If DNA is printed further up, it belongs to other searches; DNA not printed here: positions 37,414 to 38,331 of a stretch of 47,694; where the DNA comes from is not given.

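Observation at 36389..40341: Six-gene translationally coupled RNA heal-and-seal island ending in RtcB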

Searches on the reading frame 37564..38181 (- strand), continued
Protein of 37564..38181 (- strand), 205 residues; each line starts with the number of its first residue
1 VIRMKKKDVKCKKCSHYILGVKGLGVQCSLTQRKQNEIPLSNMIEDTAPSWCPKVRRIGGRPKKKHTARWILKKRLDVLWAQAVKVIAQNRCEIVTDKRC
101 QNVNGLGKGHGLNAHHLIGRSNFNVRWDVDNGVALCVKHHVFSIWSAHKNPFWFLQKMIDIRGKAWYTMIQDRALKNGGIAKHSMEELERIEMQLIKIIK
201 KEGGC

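Call 72: search_protein_families(library=pfam, proteins=[P0133, P0136, P0138, P0140, P0144, P0147, P0151, P0160, P0172, P0194], max_evalue=0.01)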
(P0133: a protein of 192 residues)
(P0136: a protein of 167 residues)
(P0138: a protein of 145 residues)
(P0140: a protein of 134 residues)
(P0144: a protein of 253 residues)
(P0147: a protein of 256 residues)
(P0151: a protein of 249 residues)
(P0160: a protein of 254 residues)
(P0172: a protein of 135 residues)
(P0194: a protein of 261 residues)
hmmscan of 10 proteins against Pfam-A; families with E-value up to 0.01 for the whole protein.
P0133 (192 aa): 0 families

P0136 (167 aa): 1 family
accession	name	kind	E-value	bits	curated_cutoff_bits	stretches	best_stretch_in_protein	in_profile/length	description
PF01844.29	HNH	-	7.8e-05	23.2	21.4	1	47-99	1-46/47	HNH endonuclease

P0138 (145 aa): 0 families

P0140 (134 aa): 1 family
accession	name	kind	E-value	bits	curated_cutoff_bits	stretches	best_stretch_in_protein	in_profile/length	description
PF13391.12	HNH_2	-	2.5e-05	24.5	21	1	40-77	1-55/66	HNH endonuclease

P0144 (253 aa): 2 families
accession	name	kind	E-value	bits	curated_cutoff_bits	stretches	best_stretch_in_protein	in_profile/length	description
PF02892.21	zf-BED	-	0.0043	17.5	20.6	0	62-82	14-33/44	BED zinc finger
PF13391.12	HNH_2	-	0.008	16.5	21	1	158-194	3-56/66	HNH endonuclease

P0147 (256 aa): 3 families
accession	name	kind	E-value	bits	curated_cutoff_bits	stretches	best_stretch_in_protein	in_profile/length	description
PF01844.29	HNH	-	3.2e-05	24.4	21.4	1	141-178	1-39/47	HNH endonuclease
PF13391.12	HNH_2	-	0.00015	21.9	21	1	141-182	1-57/66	HNH endonuclease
PF10244.14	MRP-L51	-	0.0094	16.5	25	0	178-233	22-78/93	Mitochondrial ribosomal subunit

P0151 (249 aa): 1 family
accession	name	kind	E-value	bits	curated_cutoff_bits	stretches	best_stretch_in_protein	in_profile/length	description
PF13391.12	HNH_2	-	0.0075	16.5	21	1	151-189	2-57/66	HNH endonuclease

P0160 (254 aa): 2 families
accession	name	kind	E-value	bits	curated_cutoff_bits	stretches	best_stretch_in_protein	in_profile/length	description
PF01844.29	HNH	-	0.0024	18.4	21.4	1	150-185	1-39/47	HNH endonuclease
PF13391.12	HNH_2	-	0.0072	16.6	21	0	150-187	1-55/66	HNH endonuclease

P0172 (135 aa): 1 family
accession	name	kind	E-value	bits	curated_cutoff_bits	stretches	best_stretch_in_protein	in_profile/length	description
PF13391.12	HNH_2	-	0.0017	18.6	21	1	29-68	1-56/66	HNH endonuclease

P0194 (261 aa): 0 families

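Call 115: find_related_loci(query=A1, collection=metagenome_contigs, flank=8000)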
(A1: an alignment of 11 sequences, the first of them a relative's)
Query A1 (202 aa) in metagenome_contigs; peptide patterns used: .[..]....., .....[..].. (x = any residue, [..] = any of these).
322 stretches matched a pattern; 9 encode a relative of the query (tblastn E <= 1e-3); 9 distinct loci.
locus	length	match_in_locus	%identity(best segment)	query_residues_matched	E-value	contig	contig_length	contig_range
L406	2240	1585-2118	79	24-201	5e-103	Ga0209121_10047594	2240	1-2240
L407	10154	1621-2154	78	24-201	4e-98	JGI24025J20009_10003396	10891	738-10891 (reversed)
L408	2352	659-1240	66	1-199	1e-95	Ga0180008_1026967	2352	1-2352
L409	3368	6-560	64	10-199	4e-87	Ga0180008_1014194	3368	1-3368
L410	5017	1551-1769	42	77-159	9e-15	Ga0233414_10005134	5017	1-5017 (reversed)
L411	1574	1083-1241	53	105-155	3e-12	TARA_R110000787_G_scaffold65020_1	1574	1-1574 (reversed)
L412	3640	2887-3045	53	105-155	4e-12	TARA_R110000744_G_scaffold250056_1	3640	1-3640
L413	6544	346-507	50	108-159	2e-11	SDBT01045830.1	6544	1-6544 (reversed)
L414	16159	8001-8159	44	99-152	2e-10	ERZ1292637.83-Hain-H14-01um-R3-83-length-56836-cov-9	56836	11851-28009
